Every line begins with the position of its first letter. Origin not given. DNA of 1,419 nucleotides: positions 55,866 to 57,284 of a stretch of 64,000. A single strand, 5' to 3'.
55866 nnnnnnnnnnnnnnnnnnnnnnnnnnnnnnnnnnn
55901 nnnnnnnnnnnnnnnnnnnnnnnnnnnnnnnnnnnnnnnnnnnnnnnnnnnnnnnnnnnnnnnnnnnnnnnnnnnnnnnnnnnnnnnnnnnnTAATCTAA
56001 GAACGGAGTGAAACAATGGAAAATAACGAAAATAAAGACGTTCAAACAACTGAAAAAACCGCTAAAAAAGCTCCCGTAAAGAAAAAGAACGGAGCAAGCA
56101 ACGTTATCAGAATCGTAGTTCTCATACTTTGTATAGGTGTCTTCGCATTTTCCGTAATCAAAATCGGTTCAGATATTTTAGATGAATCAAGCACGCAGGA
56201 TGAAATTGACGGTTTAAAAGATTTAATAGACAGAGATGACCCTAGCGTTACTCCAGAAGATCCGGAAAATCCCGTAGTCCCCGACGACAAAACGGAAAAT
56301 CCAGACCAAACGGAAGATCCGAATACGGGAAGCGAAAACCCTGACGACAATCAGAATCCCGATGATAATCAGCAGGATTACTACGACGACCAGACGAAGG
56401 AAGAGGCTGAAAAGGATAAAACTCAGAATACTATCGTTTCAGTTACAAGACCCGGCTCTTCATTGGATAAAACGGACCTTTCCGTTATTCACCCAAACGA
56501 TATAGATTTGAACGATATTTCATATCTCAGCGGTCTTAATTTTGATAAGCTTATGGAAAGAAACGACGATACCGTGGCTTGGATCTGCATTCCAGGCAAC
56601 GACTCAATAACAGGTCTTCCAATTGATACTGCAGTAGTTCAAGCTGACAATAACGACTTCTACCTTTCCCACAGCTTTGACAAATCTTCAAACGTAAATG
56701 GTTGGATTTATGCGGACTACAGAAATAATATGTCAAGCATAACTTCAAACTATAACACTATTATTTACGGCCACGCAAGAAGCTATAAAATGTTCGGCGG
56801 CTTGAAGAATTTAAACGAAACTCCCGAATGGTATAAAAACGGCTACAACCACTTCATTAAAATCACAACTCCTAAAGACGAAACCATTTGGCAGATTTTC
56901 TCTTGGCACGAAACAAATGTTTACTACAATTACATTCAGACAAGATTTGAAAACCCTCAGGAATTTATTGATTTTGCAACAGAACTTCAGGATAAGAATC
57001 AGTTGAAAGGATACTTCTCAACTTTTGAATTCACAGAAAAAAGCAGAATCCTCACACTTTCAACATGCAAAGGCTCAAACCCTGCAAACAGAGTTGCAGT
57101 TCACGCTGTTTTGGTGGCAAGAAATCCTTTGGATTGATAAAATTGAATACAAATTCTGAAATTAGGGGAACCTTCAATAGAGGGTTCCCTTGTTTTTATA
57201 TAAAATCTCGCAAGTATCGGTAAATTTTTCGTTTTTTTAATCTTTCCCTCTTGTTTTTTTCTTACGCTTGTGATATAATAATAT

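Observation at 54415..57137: Two adjacent class-B-sortase-like genes with unusual anchors, and no recognisable substrate gene nearby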

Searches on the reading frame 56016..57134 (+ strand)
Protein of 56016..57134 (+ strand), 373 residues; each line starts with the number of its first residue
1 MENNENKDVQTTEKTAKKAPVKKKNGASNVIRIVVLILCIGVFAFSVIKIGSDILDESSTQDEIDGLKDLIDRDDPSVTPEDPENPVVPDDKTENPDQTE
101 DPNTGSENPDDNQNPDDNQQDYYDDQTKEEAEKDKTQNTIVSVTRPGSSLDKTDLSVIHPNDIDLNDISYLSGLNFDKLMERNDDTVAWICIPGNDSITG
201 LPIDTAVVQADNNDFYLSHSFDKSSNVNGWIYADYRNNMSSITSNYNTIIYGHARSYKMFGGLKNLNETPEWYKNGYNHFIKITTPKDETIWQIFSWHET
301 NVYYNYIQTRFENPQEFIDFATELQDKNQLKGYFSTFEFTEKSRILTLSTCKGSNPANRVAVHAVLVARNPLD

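Call 3: search_protein_families(library=pfam, proteins=[window:56016-57134:+], max_evalue=0.01)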
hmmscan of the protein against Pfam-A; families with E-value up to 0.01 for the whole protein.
window:56016-57134:+ (373 aa): 1 family
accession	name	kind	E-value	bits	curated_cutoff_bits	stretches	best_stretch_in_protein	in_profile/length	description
PF04203.18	Sortase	-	2.5e-07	30.9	26.6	1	229-367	24-125/125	Sortase domain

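Call 4: search_protein_families(library=ncbifam, proteins=[window:56016-57134:+], max_evalue=0.01)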
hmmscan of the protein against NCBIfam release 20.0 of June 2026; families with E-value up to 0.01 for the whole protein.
window:56016-57134:+ (373 aa): 2 families
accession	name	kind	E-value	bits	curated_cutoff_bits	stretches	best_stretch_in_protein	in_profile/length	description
TIGR03064.1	sortase_srtB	equivalog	6.7e-32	110.7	153.75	1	175-362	61-235/235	class B sortase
NF040525.1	SrtB_LPKTxSAVK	exception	7.6e-12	44.7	200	1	175-358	54-230/261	class B sortase, LPKTxAVK-specific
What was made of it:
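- Checked: Sortase PF04203 scores 30.9 bits and TIGR03064 110.7 bits (calls 3, 4).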

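Call 5: search_solved_structures(query=window:56016-57134:+, max_evalue=0.01, show_alignments=3)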
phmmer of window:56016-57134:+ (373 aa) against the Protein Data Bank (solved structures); distinct sequences matched with E-value up to 0.01: 15.
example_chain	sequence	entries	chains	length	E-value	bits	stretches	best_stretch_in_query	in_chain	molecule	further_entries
1rz2_A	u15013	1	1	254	3.6e-19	72.4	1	176-369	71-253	conserved hypothetical protein BA4783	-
2oqw_A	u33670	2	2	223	4.8e-19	72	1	176-369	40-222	Sortase B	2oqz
1qx6_A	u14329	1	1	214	2.4e-17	66.4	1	176-364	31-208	NPQTN specific sortase B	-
4lfd_A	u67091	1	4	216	2.5e-17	66.4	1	176-364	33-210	Sortase B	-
1qwz_A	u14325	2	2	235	3.2e-17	66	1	176-364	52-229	NPQTN specific sortase B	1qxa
1ng5_A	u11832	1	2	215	7e-17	64.9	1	176-364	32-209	sortase B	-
5gyj_A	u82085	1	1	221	3.7e-15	59.2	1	183-364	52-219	Putative peptidase C60B, sortase B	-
5jcv_A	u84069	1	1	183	6.3e-15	58.5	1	179-353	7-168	Lmo2181 protein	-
6kyc_A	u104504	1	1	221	8.2e-15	58.1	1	183-364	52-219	Putative peptidase C60B, sortase B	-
6kyd_A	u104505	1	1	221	1.4e-14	57.4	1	183-354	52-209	Putative peptidase C60B, sortase B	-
4ux7_A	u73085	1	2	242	1.4e-14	57.4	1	183-366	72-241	PUTATIVE PEPTIDASE C60B, SORTASE B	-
5b23_A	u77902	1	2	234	7.2e-14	55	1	191-355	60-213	Uncharacterized protein Sortase B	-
3psq_A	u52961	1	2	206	3.9e-13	52.6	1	172-362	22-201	Hypothetical exported protein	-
5yfk_A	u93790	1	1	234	1.9e-12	50.3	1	191-351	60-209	Uncharacterized protein Sortase B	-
4y4q_A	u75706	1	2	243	8.3e-08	35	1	166-320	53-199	Sortase, SrtB family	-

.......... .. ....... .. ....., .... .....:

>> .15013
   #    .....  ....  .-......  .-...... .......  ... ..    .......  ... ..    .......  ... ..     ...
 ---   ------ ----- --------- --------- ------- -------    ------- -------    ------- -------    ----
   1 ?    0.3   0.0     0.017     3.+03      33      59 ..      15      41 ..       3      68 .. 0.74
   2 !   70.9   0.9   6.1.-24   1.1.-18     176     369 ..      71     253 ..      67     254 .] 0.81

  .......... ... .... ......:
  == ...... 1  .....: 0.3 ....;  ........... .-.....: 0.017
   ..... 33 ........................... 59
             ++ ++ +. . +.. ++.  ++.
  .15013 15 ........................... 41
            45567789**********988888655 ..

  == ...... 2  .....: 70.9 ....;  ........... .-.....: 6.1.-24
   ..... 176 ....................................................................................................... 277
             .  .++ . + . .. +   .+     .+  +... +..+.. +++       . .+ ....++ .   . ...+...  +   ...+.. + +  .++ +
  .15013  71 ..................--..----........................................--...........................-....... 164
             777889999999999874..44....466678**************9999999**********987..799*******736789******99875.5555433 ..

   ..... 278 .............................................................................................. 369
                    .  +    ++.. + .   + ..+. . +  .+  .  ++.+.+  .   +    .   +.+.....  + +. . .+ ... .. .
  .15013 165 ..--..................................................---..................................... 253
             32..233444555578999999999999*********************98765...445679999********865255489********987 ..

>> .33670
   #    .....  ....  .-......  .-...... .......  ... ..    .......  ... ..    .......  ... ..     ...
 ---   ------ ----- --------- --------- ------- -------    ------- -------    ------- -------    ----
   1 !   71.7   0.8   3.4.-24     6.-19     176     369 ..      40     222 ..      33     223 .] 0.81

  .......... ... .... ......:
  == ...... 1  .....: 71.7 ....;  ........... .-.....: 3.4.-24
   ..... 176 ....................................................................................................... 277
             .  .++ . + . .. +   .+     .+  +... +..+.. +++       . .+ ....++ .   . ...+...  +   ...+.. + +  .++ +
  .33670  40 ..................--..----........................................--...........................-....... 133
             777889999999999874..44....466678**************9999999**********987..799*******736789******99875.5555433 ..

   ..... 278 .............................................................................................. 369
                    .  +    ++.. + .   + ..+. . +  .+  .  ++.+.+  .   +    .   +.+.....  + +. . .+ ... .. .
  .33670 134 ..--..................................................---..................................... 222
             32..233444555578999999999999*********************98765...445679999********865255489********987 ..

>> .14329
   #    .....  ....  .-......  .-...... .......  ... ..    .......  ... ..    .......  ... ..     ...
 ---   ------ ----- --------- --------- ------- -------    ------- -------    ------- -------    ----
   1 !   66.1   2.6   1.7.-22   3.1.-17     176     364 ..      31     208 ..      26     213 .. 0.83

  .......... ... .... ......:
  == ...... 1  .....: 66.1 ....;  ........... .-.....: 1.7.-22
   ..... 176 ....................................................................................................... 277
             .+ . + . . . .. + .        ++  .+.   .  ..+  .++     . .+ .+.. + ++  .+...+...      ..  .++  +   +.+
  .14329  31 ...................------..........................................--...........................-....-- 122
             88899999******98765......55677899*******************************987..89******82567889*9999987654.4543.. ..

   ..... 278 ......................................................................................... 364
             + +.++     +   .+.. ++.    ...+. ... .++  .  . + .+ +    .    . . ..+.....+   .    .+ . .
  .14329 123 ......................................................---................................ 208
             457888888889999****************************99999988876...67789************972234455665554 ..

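Call 10: find_homologous_proteins(query=window:56016-57134:+, max_evalue=0.00001)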
Query window:56016-57134:+ (373 aa): 382 proteins with E <= 0.00001 among 1786 candidates; the best 120 are listed.
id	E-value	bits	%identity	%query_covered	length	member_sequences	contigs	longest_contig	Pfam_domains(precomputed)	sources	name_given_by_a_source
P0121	3.5e-175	601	72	93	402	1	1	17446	PF04203.19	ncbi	-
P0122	1.6e-173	595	71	98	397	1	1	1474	PF04203.19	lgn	-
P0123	7.2e-172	590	67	100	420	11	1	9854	PF04203.19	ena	-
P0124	1.2e-169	582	68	99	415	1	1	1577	PF04203.19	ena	-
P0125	2.3e-166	572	64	100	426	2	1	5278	PF04203.19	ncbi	-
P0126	3.8e-164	564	63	100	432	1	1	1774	PF04203.19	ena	-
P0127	9.2e-161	553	66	100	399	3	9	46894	PF04203.19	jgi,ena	-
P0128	3.2e-160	551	65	98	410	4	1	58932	PF04203.19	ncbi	-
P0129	2.7e-158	545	66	99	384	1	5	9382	PF04203.19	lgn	-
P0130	1.0e-156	540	66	99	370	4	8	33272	PF04203.19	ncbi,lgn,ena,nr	ncbi:MAG: class B sortase [Clostridia bacterium]|nr:class B sortase [Clostridia bacterium]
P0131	2.1e-148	513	68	89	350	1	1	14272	PF04203.19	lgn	-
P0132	8.4e-147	507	66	99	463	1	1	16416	PF04203.19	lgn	-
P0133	3.6e-114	400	54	97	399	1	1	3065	PF04203.19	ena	-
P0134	2.4e-110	387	47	100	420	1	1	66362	PF04203.19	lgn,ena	-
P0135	1.7e-103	365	48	98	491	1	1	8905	PF04203.19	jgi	-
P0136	2.1e-103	364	47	99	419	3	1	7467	PF04203.19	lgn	-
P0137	8.0e-103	363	46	99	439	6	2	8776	PF04203.19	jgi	-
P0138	1.6e-102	362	46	92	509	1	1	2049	PF04203.19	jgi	-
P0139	2.1e-102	361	49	94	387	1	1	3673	PF04203.19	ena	-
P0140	7.1e-101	356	47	92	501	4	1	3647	PF04203.19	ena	-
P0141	3.7e-99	351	45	96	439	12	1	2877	PF04203.19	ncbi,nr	ncbi:MAG: sortase [Clostridia bacterium]|nr:sortase [Clostridia bacterium]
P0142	2.5e-98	348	47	95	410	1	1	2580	PF04203.19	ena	-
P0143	4.9e-98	347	45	89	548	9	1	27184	PF04203.19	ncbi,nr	ncbi:MAG: sortase [Clostridia bacterium]|nr:sortase [Clostridia bacterium]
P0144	1.2e-97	346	46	92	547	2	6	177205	PF04203.19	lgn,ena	-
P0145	1.2e-96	342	45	92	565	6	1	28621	PF04203.19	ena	-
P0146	1.0e-95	339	46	95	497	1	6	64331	PF04203.19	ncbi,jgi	jgi:sortase B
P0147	8.0e-95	336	45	92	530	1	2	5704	PF04203.19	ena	-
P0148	1.8e-87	312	60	62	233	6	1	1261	PF04203.19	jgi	-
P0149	2.7e-87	312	41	94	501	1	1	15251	PF04203.19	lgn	-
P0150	1.1e-81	293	45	95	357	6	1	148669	PF04203.19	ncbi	-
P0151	2.2e-80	289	57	56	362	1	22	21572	PF04203.19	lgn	-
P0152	8.8e-79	283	42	96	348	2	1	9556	PF04203.19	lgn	-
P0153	1.1e-78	283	51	68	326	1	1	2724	PF04203.19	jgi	jgi:sortase B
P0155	8.9e-75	270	42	91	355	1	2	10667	PF04203.19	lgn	-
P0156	8.9e-74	267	42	91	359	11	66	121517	PF04203.19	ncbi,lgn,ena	-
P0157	6.0e-73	264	52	60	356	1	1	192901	PF04203.19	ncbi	-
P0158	8.8e-73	264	56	55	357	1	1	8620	PF04203.19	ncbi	-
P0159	8.9e-73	264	56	56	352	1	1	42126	PF04203.19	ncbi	-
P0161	7.1e-71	257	39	100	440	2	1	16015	PF04203.19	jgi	-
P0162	2.2e-70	256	53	56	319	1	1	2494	PF04203.19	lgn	-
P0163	5.7e-70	254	52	61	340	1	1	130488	PF04203.19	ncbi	-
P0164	2.6e-69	252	52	58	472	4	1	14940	PF04203.19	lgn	-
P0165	3.9e-69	252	54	56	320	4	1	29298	PF04203.19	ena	-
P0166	8.2e-69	251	52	61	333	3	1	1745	PF04203.19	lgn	-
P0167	1.3e-68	250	53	60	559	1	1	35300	PF04203.19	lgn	-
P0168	2.6e-68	249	52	56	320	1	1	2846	PF04203.19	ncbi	-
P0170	9.4e-68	247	50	56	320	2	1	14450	PF04203.19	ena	-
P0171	9.4e-67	244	41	95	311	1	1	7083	PF04203.19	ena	-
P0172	2.5e-66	243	53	55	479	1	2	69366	PF04203.19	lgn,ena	-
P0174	5.8e-66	241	50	64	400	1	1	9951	PF04203.19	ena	-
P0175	8.9e-66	241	38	93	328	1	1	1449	PF04203.19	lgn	-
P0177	3.0e-65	239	52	56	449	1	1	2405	PF04203.19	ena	-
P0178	3.5e-65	239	52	56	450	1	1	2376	PF04203.19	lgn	-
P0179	3.8e-65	239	49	61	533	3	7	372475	-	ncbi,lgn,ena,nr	ncbi:MAG: sortase [Clostridia bacterium]|nr:sortase [Clostridia bacterium]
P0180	4.2e-65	238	52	56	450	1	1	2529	PF04203.19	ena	-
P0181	4.4e-65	238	52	56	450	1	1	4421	PF04203.19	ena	-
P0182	4.4e-65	238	52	56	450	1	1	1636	PF04203.19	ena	-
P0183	4.8e-65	238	52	56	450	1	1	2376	PF04203.19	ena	-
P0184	4.8e-65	238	52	56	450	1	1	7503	PF04203.19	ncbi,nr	ncbi:MAG: sortase [Clostridia bacterium]|nr:sortase [Clostridia bacterium]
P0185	5.1e-65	238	52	56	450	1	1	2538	PF04203.19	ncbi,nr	ncbi:MAG: sortase [Clostridia bacterium]|nr:sortase [Clostridia bacterium]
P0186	6.0e-65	238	51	56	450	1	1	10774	PF04203.19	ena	-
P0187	7.5e-65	238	52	56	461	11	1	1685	PF04203.19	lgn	-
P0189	4.0e-64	235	45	65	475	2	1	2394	PF04203.19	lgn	-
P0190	8.2e-64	234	52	56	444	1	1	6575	PF04203.19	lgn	-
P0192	1.3e-63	234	51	56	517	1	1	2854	PF04203.19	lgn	-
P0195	4.8e-63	232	52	56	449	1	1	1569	PF04203.19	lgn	-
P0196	1.7e-62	230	38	94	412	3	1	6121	PF04203.19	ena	-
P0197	2.5e-62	229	36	95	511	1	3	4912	PF04203.19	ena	-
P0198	8.2e-62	228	51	57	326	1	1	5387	PF04203.19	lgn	-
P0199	8.4e-62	228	48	58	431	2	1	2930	PF04203.19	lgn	-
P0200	9.5e-62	227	37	93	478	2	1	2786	PF04203.19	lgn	-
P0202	6.7e-61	225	52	53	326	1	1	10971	PF04203.19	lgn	-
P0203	8.3e-61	224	51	53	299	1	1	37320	PF04203.19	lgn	-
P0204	4.6e-60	222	37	97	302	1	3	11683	PF04203.19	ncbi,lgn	-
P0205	1.2e-59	220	48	56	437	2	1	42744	PF04203.19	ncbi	-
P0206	2.5e-58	216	45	59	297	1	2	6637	PF04203.19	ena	-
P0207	8.2e-58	214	50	52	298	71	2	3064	PF04203.19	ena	-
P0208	2.1e-57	213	49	56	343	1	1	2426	PF04203.19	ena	-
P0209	2.7e-57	213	40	90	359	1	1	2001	PF04203.19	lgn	-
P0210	3.9e-57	212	49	56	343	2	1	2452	PF04203.19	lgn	-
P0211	4.7e-57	212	49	56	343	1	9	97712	PF04203.19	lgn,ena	-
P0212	4.7e-57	212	49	56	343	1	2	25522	PF04203.19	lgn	-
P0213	5.7e-57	212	49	56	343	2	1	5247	PF04203.19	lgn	-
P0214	1.8e-56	210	47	57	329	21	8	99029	PF04203.19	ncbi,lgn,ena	-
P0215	2.5e-56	210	48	53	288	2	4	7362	PF04203.19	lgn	-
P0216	5.5e-56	208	49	56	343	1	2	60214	PF04203.19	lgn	-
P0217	1.0e-55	208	49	56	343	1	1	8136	PF04203.19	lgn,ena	-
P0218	1.0e-55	208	49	56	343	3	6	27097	PF04203.19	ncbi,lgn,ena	-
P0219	1.6e-55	207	49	56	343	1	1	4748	PF04203.19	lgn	-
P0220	3.7e-55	206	48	56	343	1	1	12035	PF04203.19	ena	-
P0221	3.9e-55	206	48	56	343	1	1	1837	PF04203.19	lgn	-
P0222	4.1e-55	206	38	92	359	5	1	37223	PF04203.19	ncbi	-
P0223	6.6e-55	205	48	56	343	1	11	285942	PF04203.19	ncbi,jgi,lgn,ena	-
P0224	7.2e-55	205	48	56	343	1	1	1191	PF04203.19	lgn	-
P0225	6.7e-54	202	38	93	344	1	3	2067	PF04203.19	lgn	-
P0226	1.5e-53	200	49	56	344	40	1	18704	PF04203.19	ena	-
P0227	9.5e-53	198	46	53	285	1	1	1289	PF04203.19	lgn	-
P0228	1.2e-52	198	48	56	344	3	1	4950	PF04203.19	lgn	-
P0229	1.9e-49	187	35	92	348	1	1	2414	PF04203.19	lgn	-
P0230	2.3e-46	177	44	59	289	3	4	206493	PF04203.19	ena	-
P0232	1.8e-42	164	41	59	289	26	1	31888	PF04203.19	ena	-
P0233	7.0e-40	155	40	64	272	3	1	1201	PF04203.19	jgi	-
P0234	1.2e-38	151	45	53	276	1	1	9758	PF04203.19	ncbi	-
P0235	2.3e-38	150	42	53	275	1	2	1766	PF04203.19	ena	-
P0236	1.3e-37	148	44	53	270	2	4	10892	PF04203.19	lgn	-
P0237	2.6e-37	147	39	52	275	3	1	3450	PF04203.19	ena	-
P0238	2.7e-37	147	43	53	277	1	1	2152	PF04203.19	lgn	-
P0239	8.8e-37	145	43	53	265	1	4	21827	PF04203.19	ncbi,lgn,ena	-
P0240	1.6e-36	144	43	53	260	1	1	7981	PF04203.19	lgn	-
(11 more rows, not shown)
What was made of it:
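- On Class B sortase (SrtB): NCBI nevertheless names a 66%-identical B homolog 'class B sortase' (P0130, call 10).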

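Call 24: find_encoding_contigs(protein=P0223, flank=10000, max_places=2)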
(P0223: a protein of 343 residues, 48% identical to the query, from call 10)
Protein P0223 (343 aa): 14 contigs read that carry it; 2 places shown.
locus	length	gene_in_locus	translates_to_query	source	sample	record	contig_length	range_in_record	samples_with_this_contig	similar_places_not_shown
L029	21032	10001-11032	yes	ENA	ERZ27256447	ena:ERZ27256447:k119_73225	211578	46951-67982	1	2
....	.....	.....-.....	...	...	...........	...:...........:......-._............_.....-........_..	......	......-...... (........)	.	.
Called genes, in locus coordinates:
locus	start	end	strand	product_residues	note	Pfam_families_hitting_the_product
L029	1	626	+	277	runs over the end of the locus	PF02673:BacA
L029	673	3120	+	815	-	PF17854:FtsK_alpha, PF01580:FtsK_SpoIIIE, PF09397:FtsK_gamma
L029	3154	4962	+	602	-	PF08497:Radical_SAM_N, PF04055:Radical_SAM, PF11842:DUF3362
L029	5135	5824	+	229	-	PF00072:Response_reg, PF00486:Trans_reg_C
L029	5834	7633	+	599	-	PF00672:HAMP, PF00512:HisKA, PF02518:HATPase_c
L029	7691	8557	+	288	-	PF13353:Fer4_12 (weak), PF04055:Radical_SAM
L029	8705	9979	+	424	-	PF02368:Big_2 (weak), PF04203:Sortase (weak)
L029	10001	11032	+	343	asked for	PF04203:Sortase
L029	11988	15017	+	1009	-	PF01547:SBP_bac_1, PF13416:SBP_bac_8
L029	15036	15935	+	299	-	PF00528:BPD_transp_1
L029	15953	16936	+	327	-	PF00528:BPD_transp_1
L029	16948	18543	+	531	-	PF01436:NHL (weak)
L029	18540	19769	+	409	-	PF04893:Yip1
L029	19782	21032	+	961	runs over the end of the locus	-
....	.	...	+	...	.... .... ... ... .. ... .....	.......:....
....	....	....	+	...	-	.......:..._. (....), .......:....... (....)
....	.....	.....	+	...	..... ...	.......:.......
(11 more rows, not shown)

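Call 25: find_encoding_contigs(protein=P0179, flank=10000, max_places=2)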
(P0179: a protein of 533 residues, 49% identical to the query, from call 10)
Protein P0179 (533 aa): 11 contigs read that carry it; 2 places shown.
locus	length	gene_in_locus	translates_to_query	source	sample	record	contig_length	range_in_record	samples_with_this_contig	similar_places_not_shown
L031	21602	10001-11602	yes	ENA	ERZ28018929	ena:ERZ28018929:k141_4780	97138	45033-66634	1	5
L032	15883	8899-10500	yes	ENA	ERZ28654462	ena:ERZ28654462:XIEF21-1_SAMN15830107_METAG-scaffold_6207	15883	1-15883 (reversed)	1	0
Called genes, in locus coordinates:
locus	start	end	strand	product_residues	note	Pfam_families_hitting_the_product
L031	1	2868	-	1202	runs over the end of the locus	PF02463:SMC_N, PF13175:AAA_15, PF13476:AAA_23 (weak), PF13555:AAA_29 (weak), PF13304:AAA_21 (weak), PF06470:SMC_hinge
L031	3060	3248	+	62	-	PF00830:Ribosomal_L28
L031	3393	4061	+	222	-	PF01693:Cauli_VI, PF00075:RNase_H, PF13456:RVT_3 (weak)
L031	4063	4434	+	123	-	-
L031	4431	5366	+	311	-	PF04909:Amidohydro_2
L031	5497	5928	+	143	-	PF04397:LytTR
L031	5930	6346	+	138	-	PF11457:DUF3021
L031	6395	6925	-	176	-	PF12822:ECF_trnsprt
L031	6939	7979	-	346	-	PF00768:Peptidase_S11, PF13354:Beta-lactamase2 (weak)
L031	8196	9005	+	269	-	PF00456:Transketolase_N, PF13292:DXP_synthase_N, PF09364:XFP_N (faint), PF00676:E1_dh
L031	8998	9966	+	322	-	PF02779:Transket_pyr, PF02780:Transketolase_C, PF22613:Transketolase_C_1 (weak)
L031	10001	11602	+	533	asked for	-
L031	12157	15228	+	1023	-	-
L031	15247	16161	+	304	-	PF00528:BPD_transp_1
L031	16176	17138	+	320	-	PF00528:BPD_transp_1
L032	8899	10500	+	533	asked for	-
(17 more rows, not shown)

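Call 26: find_encoding_contigs(protein=P0156, flank=10000, max_places=2)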
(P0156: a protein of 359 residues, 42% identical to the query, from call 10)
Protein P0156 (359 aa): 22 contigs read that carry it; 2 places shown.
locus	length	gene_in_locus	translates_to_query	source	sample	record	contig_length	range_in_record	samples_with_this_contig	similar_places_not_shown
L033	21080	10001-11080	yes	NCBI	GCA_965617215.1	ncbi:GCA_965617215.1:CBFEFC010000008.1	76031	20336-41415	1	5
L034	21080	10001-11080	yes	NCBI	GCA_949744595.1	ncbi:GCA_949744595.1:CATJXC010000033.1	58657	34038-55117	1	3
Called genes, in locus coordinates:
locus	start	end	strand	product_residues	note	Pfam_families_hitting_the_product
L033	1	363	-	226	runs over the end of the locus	PF04893:Yip1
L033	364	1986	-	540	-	PF08450:SGL (weak), PF01436:NHL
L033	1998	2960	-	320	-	PF00528:BPD_transp_1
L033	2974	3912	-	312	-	PF00528:BPD_transp_1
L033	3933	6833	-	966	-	PF01547:SBP_bac_1, PF13416:SBP_bac_8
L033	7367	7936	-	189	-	PF01569:PAP2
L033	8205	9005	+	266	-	PF00456:Transketolase_N, PF13292:DXP_synthase_N, PF00676:E1_dh, PF02775:TPP_enzyme_C (weak)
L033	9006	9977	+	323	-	PF02779:Transket_pyr, PF02780:Transketolase_C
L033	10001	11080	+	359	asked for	PF04203:Sortase (weak)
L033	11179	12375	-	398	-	PF01926:MMR_HSR1, PF02421:FeoB_N (weak), PF03193:RsgA_GTPase (faint), PF00350:Dynamin_N (faint), PF00009:GTP_EFTU, PF18128:HydF_dimer, PF18133:HydF_tetramer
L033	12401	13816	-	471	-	PF04055:Radical_SAM, PF06968:BATS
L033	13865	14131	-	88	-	PF21699:TM1266-like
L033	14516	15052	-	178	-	PF00210:Ferritin (weak), PF02915:Rubrerythrin, PF21349:RUBY_RBDX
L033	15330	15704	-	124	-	PF01475:FUR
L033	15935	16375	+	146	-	PF04397:LytTR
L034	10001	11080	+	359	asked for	PF04203:Sortase (weak)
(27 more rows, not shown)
